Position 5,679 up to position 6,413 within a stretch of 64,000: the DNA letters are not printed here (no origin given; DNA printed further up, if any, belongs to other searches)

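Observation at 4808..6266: Translationally coupled RhuM-like protein and Doc/Fic toxin form an atypical toxin-antitoxin-like module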

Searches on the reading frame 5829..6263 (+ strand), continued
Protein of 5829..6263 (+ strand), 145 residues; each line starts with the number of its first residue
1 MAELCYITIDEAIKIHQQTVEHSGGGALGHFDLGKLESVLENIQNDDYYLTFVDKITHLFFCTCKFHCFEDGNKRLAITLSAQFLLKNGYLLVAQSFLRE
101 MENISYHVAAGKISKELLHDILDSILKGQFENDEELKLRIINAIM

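Call 95: find_encoding_contigs(protein=P0374, flank=3500, max_places=4)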
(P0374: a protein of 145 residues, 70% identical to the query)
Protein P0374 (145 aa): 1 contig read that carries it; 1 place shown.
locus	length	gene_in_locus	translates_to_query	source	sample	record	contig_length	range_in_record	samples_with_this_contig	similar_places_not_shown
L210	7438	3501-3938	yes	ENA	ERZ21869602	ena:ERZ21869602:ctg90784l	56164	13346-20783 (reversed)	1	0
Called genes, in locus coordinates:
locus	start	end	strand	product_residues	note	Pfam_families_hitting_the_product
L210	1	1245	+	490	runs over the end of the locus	PF12161:HsdM_N, PF02384:N6_Mtase, PF01170:UPF0020, PF07669:Eco57I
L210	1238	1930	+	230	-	PF01420:Methylase_S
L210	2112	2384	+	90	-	-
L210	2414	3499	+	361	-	-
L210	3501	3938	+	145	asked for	PF02661:Fic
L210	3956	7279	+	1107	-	PF13643:DUF4145 (faint), PF04313:HSDR_N, PF00270:DEAD, PF04851:ResIII, PF18766:SWI2_SNF2, PF00271:Helicase_C (weak), PF08463:EcoEI_R_C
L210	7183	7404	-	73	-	-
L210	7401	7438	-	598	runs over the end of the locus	-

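Call 107: predict_structure(alignment_id=A5)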
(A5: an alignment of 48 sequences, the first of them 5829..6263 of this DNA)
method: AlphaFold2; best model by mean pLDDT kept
length: 145 residues; sequences in the alignment: 48
mean_pLDDT: 90.6   pTM: 0.87
mean pLDDT of the five models: 90.6, 86.6, 85.1, 83.7, 77.2
residues with pLDDT >= 90: 105; 70-90: 37; 50-70: 3; < 50: 0
segments of 3 or more residues with pLDDT < 50: none
pLDDT, mean of each block of 10 residues (from residue 1): 85 92 80 90 92 96 84 86 95 91 90 96 95 94 93
secondary structure, 60 per line:
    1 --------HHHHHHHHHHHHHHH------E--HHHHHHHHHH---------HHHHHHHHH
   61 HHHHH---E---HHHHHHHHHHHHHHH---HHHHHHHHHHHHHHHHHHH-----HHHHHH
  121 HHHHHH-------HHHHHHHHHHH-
elements in order: H9-23 H33-42 H52-65 H73-87 H91-109 H115-126 H134-144

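Call 109: fold_search(model_id=the predicted structure, library=pdb)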
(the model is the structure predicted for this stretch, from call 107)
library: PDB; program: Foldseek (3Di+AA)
matches with E <= 10: 104; with E <= 0.001: 3
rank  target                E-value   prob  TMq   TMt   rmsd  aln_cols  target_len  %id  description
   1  3dd7_A                7.7e-05  1.00  0.67  0.78   2.2       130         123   23  Structure of DocH66Y in complex with the C-terminal domain of Phd (released 2008-09-16)
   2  3dd7_C                4.6e-04  1.00  0.65  0.76   2.2       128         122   23  Structure of DocH66Y in complex with the C-terminal domain of Phd (released 2008-09-16)
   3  3k33_A                5.1e-04  1.00  0.66  0.76   2.4       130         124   24  Crystal structure of the Phd-Doc complex (released 2010-08-18)
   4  3kh2_A                1.8e-03  1.00  0.65  0.75   2.2       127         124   24  Crystal structure of the P1 bacteriophage Doc toxin (F68S) in complex with the Phd antitoxin (L17M/V39A). Northeast St (released 2010-08-18)
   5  3kh2_C                3.2e-03  1.00  0.66  0.76   2.1       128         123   23  Crystal structure of the P1 bacteriophage Doc toxin (F68S) in complex with the Phd antitoxin (L17M/V39A). Northeast St (released 2010-08-18)
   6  6ep0_A                1.1e-01  0.69  0.31  0.24  11.8       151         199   18  Enterococcus faecalis FIC protein in complex with AMP and calcium ion. (released 2019-02-06)
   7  5nv5_B                1.2e-01  0.69  0.32  0.25  12.2       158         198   18  Enterococcus faecalis FIC protein (released 2018-05-30)
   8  6ep5_B                1.4e-01  0.63  0.33  0.26  12.0       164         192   16  Enterococcus faecalis FIC protein in complex with ADP. (released 2019-02-06)
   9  8idw_A                1.6e-01  0.69  0.33  0.28  12.2       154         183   18  Crystal structure of Fic protein from Mycoplasma mycoides in complex with AMPPNP (released 2024-08-14)
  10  6erb_A                1.7e-01  0.60  0.33  0.26  11.8       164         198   16  Enterococcus faecalis FIC protein (H111A) in complex with sulfate. (released 2019-02-06)
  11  5nv5_A                1.7e-01  0.60  0.32  0.25  12.4       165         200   16  Enterococcus faecalis FIC protein (released 2018-05-30)
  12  8idv_C                1.9e-01  0.60  0.33  0.28  12.7       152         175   19  Crystal structure of Fic protein from Mycoplasma mycoides (released 2024-08-14)
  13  4u0u_A                2.1e-01  0.84  0.42  0.21  10.1       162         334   15  Wild type eukaryotic fic domain containing protein with ADP (released 2014-12-10)
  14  6ep2_A                2.1e-01  0.57  0.34  0.26  11.9       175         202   17  Enterococcus faecalis FIC protein in complex with ADP and calcium ion. (released 2019-02-06)
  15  5cgl_B                2.2e-01  0.57  0.34  0.31  12.8       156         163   14  Fic protein from Neisseria meningitidis (NmFic) mutant E102R in dimeric form (released 2016-01-27)
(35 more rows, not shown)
